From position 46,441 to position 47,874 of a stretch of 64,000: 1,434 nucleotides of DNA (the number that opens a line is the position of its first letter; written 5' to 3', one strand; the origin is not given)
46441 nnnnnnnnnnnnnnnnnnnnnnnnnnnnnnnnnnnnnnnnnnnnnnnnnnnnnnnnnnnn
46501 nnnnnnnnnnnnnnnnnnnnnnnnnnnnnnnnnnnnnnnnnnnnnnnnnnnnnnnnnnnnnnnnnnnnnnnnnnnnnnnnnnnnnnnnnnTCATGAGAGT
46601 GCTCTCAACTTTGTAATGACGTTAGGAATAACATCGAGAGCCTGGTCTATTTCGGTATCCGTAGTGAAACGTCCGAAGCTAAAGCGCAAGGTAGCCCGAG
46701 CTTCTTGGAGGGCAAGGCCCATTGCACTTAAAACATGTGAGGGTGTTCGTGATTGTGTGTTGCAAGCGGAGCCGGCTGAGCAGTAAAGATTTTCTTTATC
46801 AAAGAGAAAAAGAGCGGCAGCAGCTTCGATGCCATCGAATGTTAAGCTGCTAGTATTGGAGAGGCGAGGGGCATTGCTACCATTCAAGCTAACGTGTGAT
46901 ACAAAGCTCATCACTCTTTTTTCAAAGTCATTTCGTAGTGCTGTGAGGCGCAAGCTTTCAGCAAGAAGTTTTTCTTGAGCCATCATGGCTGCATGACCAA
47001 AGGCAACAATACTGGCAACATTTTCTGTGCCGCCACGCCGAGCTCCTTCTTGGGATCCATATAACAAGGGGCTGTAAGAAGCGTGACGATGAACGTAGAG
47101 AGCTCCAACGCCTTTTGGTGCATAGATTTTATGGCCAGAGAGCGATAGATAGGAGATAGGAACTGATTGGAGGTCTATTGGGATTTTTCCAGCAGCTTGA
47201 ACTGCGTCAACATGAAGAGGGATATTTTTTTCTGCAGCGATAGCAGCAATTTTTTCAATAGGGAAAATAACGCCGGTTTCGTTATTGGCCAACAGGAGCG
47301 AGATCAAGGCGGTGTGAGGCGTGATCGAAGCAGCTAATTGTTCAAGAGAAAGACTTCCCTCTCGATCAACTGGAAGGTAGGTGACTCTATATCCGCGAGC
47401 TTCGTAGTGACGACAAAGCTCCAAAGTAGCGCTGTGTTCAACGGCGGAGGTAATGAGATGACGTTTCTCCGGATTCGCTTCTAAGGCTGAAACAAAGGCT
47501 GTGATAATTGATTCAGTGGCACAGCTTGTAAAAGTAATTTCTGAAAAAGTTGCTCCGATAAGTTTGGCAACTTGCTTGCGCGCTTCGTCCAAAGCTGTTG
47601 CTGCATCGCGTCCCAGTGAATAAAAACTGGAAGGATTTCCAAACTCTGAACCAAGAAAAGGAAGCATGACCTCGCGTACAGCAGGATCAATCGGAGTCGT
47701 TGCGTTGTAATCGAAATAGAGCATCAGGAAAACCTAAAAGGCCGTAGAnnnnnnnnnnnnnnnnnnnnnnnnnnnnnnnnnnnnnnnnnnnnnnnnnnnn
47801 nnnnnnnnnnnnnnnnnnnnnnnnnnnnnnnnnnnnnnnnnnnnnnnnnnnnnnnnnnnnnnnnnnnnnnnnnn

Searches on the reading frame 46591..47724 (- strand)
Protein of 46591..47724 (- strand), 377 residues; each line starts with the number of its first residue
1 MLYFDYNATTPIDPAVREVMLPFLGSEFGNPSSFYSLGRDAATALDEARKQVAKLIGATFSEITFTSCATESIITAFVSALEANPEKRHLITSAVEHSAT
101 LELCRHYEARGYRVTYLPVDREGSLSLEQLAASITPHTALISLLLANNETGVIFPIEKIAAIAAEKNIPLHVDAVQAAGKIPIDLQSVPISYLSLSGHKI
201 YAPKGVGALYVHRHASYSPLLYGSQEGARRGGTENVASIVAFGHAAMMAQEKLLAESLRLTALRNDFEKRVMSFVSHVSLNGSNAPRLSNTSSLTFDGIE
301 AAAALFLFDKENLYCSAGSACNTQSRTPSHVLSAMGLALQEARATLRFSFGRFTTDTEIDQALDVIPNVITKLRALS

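Call 48: search_protein_families(library=pfam, proteins=[window:46591-47724:-])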
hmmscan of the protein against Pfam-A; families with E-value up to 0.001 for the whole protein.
window:46591-47724:- (377 aa): 5 families
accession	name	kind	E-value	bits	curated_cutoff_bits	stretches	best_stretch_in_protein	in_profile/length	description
PF00266.25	Aminotran_5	-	1.1e-71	242.3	21.5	1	3-361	2-370/371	Aminotransferase class-V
PF00155.27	Aminotran_1_2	-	1.4e-08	34.8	19.7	1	45-324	44-339/361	Aminotransferase class I and II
PF01041.23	DegT_DnrJ_EryC1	-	2.1e-07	31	19.8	1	50-179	31-151/360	DegT/DnrJ/EryC1/StrS aminotransferase family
PF01212.27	Beta_elim_lyase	-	2.9e-07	30.5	27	1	51-174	40-169/288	Beta-eliminating lyase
PF01053.26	Cys_Met_Meta_PP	-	0.00024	20.2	27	1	36-180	45-180/381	Cys/Met metabolism PLP-dependent enzyme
